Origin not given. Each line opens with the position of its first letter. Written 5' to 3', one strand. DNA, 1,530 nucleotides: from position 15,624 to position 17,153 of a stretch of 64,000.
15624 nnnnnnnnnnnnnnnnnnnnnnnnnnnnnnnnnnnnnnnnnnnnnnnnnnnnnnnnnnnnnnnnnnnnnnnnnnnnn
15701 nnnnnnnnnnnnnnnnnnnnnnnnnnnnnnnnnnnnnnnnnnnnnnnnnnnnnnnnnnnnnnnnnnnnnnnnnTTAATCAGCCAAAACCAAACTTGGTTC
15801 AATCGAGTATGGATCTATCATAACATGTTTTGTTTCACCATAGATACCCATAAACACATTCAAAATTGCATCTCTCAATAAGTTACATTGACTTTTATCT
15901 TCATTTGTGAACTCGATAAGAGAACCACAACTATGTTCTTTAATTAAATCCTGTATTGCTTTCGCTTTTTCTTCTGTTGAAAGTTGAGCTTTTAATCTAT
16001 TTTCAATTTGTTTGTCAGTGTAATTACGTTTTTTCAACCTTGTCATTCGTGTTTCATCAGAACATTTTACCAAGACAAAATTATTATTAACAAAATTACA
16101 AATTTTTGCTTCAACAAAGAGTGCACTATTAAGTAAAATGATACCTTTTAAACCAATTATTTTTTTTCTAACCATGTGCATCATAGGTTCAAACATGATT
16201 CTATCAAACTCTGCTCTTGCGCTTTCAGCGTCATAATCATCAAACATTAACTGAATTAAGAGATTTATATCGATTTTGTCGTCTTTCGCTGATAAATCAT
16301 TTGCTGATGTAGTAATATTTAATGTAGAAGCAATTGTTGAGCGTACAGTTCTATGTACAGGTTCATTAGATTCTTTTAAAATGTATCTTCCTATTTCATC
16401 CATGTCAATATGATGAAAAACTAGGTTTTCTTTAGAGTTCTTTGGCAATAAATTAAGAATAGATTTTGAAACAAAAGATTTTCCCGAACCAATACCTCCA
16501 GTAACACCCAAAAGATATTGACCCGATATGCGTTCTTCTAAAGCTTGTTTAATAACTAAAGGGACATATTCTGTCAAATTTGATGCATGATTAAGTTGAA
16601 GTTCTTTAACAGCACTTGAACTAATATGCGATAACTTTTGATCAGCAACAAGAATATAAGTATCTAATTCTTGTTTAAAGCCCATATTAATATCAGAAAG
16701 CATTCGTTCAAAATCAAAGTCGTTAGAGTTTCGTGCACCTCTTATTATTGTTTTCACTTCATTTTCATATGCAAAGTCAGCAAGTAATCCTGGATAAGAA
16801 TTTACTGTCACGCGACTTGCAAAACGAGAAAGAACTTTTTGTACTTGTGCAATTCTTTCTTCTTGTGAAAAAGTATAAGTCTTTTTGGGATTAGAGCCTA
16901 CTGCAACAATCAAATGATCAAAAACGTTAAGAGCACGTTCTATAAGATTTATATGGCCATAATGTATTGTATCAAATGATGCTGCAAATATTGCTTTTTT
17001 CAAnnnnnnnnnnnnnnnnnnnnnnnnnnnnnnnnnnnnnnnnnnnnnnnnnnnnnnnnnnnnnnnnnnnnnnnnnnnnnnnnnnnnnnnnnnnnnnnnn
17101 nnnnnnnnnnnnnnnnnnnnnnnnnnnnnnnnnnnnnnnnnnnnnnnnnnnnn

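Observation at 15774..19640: Cofactor-biosynthesis AMG cluster: fused CoaD-CoaE, bS21 and PncB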

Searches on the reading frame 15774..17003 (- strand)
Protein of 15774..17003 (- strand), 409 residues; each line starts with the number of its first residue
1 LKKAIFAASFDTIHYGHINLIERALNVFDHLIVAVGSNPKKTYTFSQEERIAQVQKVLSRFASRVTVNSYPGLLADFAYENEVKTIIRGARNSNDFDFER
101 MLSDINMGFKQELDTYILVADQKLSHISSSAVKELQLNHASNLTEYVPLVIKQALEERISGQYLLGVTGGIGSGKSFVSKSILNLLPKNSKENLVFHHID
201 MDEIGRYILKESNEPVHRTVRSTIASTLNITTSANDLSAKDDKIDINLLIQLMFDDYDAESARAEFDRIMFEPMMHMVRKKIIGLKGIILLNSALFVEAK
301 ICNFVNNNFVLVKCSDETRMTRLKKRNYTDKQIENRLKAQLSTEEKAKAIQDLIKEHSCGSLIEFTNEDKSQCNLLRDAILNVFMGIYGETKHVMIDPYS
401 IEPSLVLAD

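Call 3: search_protein_families(library=pfam, proteins=[window:15774-17003:-], max_evalue=0.1)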
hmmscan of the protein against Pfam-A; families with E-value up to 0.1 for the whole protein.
window:15774-17003:- (409 aa): 11 families
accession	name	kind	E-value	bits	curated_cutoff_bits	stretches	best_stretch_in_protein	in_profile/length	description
PF01467.32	CTP_transf_like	-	9.3e-17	61.9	21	1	6-134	2-132/133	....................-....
PF01121.26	CoaE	-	2.6e-14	53.7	27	1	164-356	2-174/180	Dephospho-CoA kinase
PF13238.12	AAA_18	-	2.2e-07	31.8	29.4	1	167-339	3-124/128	AAA domain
PF24625.1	DUF7626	-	0.0021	18.2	27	1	314-345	3-34/55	Domain of unknown function (DUF7626)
PF07693.20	KAP_NTPase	-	0.013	15.2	20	1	160-356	18-148/293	KAP family P-loop domain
PF13401.12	AAA_22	-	0.018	15.8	27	0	160-203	3-33/130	AAA domain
PF01078.27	Mg_chelatase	-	0.02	14.8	20.3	1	152-194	12-54/207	Magnesium chelatase, subunit ChlI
PF24883.2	NPHP3_N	-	0.021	15.4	24.8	1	161-202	21-61/164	Nephrocystin 3, N-terminal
PF03063.25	Prismane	-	0.046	12.8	27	1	318-395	59-136/513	Prismane/CO dehydrogenase family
PF02223.23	Thymidylate_kin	-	0.055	13.6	27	0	309-354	121-165/185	Thymidylate kinase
PF01747.23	ATP-sulfurylase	-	0.06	13.2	24.3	0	11-67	29-86/212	ATP-sulfurylase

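Call 4: search_protein_families(library=ncbifam, proteins=[window:15774-17003:-], max_evalue=0.01)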
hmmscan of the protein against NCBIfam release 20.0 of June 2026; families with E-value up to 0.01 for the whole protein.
window:15774-17003:- (409 aa): 25 families
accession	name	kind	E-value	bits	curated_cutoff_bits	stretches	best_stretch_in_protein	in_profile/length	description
TIGR01510.1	coaD_prev_kdtB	equivalog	1.8e-40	138.5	103.3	1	4-158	2-154/155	pantetheine-phosphate adenylyltransferase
TIGR00125.1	cyt_tran_rel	domain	1.5e-14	53.9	27.7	1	4-57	2-59/65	adenylyltransferase/cytidyltransferase family protein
TIGR00152.1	TIGR00152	equivalog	4e-14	52.9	65.55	1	165-357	2-176/188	dephospho-CoA kinase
NF002879.0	PRK03333.1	equivalog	9e-09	34.8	215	1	165-354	4-172/395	dephospho-CoA kinase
NF005519.0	PRK07152.1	equivalog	1.2e-05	24.5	315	1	1-68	1-72/361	nicotinate-nucleotide adenylyltransferase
NF002243.0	PRK01153.1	subfamily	1.6e-05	24.5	127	1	3-62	2-64/175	nicotinamide-nucleotide adenylyltransferase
TIGR00482.1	TIGR00482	equivalog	2.2e-05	24.6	112.45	1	5-68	1-68/194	nicotinate (nicotinamide) nucleotide adenylyltransferase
NF001985.0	PRK00777.1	subfamily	4.3e-05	23.6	104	1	2-59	5-67/157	pantetheine-phosphate adenylyltransferase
TIGR01527.1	arch_NMN_Atrans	equivalog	6.6e-05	22.5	181.2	1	4-63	2-64/167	nicotinamide-nucleotide adenylyltransferase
TIGR01518.1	g3p_cytidyltrns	equivalog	9.3e-05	22.5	165.4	1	6-38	3-35/125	glycerol-3-phosphate cytidylyltransferase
TIGR01526.1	nadR_NMN_Atrans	equivalog_domain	0.0002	20.7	341.15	1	5-186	5-186/325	nicotinamide-nucleotide adenylyltransferase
NF000842.0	PRK00071.2-1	equivalog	0.00043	20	167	1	2-61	3-62/191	nicotinate-nucleotide adenylyltransferase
NF004018.0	PRK05480.1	equivalog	0.00044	19.8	180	0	163-190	7-31/210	uridine kinase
TIGR02199.1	rfaE_dom_II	equivalog_domain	0.0014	18.5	181.5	1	8-38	18-48/144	D-glycero-beta-D-manno-heptose 1-phosphate adenylyltransferase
NF005518.0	PRK07143.1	equivalog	0.0018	17.7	232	1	6-62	20-77/281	hypothetical protein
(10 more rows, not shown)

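Call 9: search_protein_families(library=phrogs, proteins=[window:15774-17003:-], max_evalue=0.001)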
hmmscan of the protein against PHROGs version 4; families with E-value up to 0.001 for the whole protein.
window:15774-17003:- (409 aa): 2 families
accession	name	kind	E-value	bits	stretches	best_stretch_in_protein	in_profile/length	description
phrog_29208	-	unknown function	3.4e-22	79.9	1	3-158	5-158/163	-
phrog_7878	-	other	8.3e-06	26.9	1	2-43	2-43/131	bifunctional heptose 7-phosphate kinase/heptose 1-phosphate adenyltransferase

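Call 10: find_homologous_proteins(query=window:15774-17003:-, max_evalue=0.00001)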
Query window:15774-17003:- (409 aa): 306 proteins with E <= 0.00001 among 5936 candidates; the best 120 are listed.
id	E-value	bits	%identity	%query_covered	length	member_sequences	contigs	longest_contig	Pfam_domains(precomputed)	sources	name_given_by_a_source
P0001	6.0e-263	890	100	100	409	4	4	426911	PF01121.27,PF01467.33,PF13238.13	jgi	jgi:pantetheine-phosphate adenylyltransferase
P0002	2.3e-212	723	87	94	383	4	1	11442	PF01121.27,PF01467.33,PF13238.13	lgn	-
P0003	8.9e-132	458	57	92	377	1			PF01121.27,PF01467.33,PF13238.13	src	-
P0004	1.6e-130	454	57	92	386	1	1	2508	PF01121.27,PF01467.33,PF13238.13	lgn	-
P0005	1.9e-130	454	58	90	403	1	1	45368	PF01121.27,PF01467.33,PF13238.13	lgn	-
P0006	5.8e-128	446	54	95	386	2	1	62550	PF01121.27,PF01467.33,PF13238.13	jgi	jgi:pantetheine-phosphate adenylyltransferase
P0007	5.8e-128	446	57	92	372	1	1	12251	PF01121.27,PF01467.33,PF13238.13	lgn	-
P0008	4.1e-127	443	55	94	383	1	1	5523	PF01121.27,PF01467.33,PF13238.13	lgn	-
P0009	4.7e-126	439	56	90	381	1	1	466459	PF01121.27,PF01467.33,PF13238.13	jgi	jgi:pantetheine-phosphate adenylyltransferase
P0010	2.7e-125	437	56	90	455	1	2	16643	PF01121.27,PF01467.33,PF13238.13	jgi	jgi:pantetheine-phosphate adenylyltransferase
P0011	3.0e-124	433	55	91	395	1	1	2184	PF01121.27,PF01467.33,PF13238.13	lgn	-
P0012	1.3e-123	431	56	91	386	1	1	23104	PF01121.27,PF01467.33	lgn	-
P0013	1.1e-122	428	57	90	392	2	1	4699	PF01121.27,PF01467.33,PF13238.13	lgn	-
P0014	2.5e-122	427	53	93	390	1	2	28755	PF01121.27,PF01467.33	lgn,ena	-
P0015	2.8e-122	427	54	92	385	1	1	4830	PF01121.27,PF01467.33,PF13238.13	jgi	jgi:pantetheine-phosphate adenylyltransferase/dephospho-CoA kinase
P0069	3.6e-77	278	42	94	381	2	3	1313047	PF07693.21,PF01121.27,PF01467.33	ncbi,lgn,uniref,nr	ncbi:pantetheine-phosphate adenylyltransferase [Sporocytophaga myxococcoides]|uniref:pantetheine-pho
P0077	6.4e-75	271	42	90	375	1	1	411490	PF01121.27,PF01467.33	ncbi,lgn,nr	ncbi:pantetheine-phosphate adenylyltransferase [Candidatus Woesearchaeota archaeon]|nr:pantetheine-p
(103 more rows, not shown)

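Call 12: find_encoding_contigs(protein=P0001, flank=10000, max_places=4)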
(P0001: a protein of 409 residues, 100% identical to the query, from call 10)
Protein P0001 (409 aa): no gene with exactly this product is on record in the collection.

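Call 13: find_encoding_contigs(protein=P0009, flank=10000, max_places=3)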
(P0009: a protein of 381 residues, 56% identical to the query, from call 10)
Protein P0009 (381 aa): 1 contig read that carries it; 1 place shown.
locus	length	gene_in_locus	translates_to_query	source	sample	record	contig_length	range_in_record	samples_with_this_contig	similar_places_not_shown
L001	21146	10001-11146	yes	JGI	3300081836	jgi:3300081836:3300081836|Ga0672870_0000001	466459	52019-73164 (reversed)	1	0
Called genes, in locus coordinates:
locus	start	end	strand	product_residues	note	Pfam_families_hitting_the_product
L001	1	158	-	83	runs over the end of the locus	PF01165:Ribosomal_S21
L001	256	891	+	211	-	-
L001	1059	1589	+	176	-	-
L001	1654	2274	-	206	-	-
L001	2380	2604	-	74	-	-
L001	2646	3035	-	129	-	-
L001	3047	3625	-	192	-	PF08279:HTH_11 (weak), PF12802:MarR_2 (faint), PF12840:HTH_20 (faint), PF13412:HTH_24 (faint), PF13601:HTH_34 (faint), PF14090:HTH_39 (faint), PF08279:HTH_11 (weak)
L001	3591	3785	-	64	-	-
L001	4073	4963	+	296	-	PF06067:DUF932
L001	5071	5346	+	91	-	-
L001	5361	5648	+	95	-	-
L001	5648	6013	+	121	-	-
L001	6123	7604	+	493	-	PF00004:AAA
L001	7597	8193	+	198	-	-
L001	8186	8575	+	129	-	-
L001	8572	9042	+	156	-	-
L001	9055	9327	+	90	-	-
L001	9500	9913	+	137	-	-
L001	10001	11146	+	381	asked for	PF01467:CTP_transf_like, PF01121:CoaE, PF13238:AAA_18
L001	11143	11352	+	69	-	-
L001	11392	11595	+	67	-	-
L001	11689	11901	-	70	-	-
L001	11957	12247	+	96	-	-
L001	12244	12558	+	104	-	-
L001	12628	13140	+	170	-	PF13328:HD_4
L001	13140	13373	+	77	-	-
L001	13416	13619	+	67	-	-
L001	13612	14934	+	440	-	PF01139:RtcB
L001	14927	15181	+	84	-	-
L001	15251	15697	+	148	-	-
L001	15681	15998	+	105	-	-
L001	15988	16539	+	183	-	-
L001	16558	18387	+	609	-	-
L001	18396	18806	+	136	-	-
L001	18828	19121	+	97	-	-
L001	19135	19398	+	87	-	-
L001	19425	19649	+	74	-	-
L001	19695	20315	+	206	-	-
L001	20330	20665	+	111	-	PF03692:CxxCxxCC (weak)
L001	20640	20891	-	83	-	-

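Call 14: find_encoding_contigs(protein=P0002, flank=10000, max_places=3)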
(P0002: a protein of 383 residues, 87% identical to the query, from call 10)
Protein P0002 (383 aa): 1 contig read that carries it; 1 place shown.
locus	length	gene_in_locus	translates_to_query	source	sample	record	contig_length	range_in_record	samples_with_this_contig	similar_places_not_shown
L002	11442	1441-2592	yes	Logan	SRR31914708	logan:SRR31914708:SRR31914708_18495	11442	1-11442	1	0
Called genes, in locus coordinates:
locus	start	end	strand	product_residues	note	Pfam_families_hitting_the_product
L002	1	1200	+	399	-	?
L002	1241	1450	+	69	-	PF01165:Ribosomal_S21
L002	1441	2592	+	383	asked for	PF01467:CTP_transf_like, PF01121:CoaE, PF13238:AAA_18 (weak)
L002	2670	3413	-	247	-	PF01764:Lipase_3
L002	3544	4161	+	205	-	-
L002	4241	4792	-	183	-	-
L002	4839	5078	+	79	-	-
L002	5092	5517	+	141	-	-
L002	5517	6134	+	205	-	PF01928:CYTH (faint)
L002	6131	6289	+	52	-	-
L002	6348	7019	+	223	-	-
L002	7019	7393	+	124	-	-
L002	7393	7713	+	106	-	-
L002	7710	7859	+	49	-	-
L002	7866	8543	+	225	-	-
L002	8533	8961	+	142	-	-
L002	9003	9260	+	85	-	-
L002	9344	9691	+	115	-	-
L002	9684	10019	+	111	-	-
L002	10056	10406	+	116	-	-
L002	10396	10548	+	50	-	-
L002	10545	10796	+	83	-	-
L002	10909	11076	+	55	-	-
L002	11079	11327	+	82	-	-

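Call 17: search_solved_structures(query=window:15774-17003:-, show_alignments=3, max_evalue=0.00001)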
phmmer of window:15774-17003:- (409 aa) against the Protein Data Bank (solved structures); distinct sequences matched with E-value up to 0.00001: 34.
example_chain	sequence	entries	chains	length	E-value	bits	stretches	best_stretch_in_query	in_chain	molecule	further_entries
1vlh_A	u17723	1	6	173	6.3e-30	108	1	3-159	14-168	Phosphopantetheine adenylyltransferase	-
3f3m_A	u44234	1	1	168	7.4e-27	97.9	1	4-159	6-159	Phosphopantetheine adenylyltransferase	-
4nah_A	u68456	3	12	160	9.5e-27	97.6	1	4-158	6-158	Phosphopantetheine adenylyltransferase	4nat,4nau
6b7a_A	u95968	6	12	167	4.6e-26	95.3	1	2-159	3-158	Phosphopantetheine adenylyltransferase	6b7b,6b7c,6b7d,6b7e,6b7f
5jbn_A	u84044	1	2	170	4.9e-26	95.2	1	2-159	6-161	Phosphopantetheine adenylyltransferase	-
6cck_A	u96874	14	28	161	5.2e-26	95.1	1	2-159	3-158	Phosphopantetheine adenylyltransferase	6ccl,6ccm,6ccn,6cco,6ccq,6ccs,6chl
1b6t_A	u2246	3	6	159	6.1e-26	94.9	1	2-158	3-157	PROTEIN (PHOSPHOPANTETHEINE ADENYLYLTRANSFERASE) | PHOSPHOPANTETHEINE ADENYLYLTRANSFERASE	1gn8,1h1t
1qjc_A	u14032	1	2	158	6.3e-26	94.9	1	2-158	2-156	PHOSPHOPANTETHEINE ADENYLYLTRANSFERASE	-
8zn2_A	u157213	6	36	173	1.1e-25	94.1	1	3-159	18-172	Phosphopantetheine adenylyltransferase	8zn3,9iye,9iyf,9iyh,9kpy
9iyg_A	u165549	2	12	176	1.2e-25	94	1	3-159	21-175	Phosphopantetheine adenylyltransferase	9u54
3x1j_A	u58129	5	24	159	2.7e-24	89.5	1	1-159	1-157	Phosphopantetheine adenylyltransferase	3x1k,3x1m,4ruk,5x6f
5ts2_A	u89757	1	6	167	3.2e-24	89.2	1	1-159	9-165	Phosphopantetheine adenylyltransferase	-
3l92_A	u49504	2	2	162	3.7e-24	89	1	2-157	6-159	Phosphopantetheine adenylyltransferase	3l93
1o6b_A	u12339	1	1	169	5.7e-24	88.4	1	4-159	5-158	Phosphopantetheine adenylyltransferase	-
8i8i_A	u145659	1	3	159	1.3e-22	83.9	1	3-158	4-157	Phosphopantetheine adenylyltransferase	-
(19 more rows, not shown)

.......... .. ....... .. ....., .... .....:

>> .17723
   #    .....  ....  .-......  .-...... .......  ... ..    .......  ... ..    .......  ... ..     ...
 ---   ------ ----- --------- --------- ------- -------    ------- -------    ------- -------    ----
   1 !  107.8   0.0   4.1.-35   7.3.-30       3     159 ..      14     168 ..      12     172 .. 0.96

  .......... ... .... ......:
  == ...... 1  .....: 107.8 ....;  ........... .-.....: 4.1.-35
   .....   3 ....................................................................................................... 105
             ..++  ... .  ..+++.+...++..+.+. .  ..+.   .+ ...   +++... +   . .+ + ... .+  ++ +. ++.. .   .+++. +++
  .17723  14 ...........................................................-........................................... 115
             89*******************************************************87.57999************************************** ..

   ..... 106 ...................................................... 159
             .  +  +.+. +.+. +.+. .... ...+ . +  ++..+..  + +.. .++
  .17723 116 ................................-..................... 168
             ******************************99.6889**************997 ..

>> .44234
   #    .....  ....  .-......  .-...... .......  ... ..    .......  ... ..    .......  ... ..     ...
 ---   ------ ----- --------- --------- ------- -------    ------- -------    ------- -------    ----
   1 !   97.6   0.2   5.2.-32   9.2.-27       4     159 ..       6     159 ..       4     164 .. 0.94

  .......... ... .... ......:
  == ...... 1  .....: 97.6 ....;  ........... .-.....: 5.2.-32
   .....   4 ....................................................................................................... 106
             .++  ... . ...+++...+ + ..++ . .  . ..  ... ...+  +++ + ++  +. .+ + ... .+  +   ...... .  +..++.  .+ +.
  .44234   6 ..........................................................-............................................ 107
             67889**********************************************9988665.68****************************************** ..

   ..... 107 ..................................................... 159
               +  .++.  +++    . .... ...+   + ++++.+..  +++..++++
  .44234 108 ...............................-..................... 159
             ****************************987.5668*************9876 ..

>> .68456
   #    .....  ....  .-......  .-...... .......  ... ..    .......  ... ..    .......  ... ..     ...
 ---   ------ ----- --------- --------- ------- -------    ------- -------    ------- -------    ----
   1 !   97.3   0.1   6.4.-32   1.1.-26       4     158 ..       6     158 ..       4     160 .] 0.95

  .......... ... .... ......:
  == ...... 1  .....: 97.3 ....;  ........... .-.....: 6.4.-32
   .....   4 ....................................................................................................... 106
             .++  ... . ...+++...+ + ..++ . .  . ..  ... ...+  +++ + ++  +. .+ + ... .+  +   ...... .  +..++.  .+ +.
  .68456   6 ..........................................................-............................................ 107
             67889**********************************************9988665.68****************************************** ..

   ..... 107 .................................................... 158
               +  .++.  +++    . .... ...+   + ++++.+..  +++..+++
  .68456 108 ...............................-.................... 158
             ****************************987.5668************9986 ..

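Call 19: search_solved_structures(query=A1, max_evalue=0.001, show_alignments=0)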
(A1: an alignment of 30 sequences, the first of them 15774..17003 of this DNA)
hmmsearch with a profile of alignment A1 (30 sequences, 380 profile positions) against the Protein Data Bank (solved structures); distinct sequences matched with E-value up to 0.001: 50.
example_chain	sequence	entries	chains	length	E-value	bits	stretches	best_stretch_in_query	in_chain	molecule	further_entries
3f3m_A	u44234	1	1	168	5e-47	163.8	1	4-159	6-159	Phosphopantetheine adenylyltransferase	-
4nah_A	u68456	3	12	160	5.6e-47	163.7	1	4-158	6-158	Phosphopantetheine adenylyltransferase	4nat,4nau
6b7a_A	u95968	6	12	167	1.4e-46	162.4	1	2-160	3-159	Phosphopantetheine adenylyltransferase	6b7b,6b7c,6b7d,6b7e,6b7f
5jbn_A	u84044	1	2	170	1.5e-46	162.3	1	2-160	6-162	Phosphopantetheine adenylyltransferase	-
6cck_A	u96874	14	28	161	1.6e-46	162.2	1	2-159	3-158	Phosphopantetheine adenylyltransferase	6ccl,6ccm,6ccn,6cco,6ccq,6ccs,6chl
1b6t_A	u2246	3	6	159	1.9e-46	161.9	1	2-159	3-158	PROTEIN (PHOSPHOPANTETHEINE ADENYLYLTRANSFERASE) | PHOSPHOPANTETHEINE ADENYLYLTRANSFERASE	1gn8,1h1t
1qjc_A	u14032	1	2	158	2.1e-46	161.8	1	2-159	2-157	PHOSPHOPANTETHEINE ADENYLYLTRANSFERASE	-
1vlh_A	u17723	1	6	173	5.3e-46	160.5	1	3-160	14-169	Phosphopantetheine adenylyltransferase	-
8zn2_A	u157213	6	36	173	3.5e-45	157.8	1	2-159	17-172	Phosphopantetheine adenylyltransferase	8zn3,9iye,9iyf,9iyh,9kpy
9iyg_A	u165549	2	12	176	3.7e-45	157.7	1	2-159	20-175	Phosphopantetheine adenylyltransferase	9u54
8i8i_A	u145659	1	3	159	2.2e-44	155.2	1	2-159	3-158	Phosphopantetheine adenylyltransferase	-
1o6b_A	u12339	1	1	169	9.6e-43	149.7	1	4-159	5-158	Phosphopantetheine adenylyltransferase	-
3l92_A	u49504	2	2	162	1.6e-40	142.4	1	2-159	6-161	Phosphopantetheine adenylyltransferase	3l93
5h16_A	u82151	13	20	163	2.3e-40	141.9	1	3-158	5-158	Phosphopantetheine adenylyltransferase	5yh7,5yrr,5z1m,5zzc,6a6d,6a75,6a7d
5h7x_A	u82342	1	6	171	2.8e-40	141.6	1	3-158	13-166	Phosphopantetheine adenylyltransferase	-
2f6r_A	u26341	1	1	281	8.2e-16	61.1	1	160-338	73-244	Bifunctional coenzyme A synthase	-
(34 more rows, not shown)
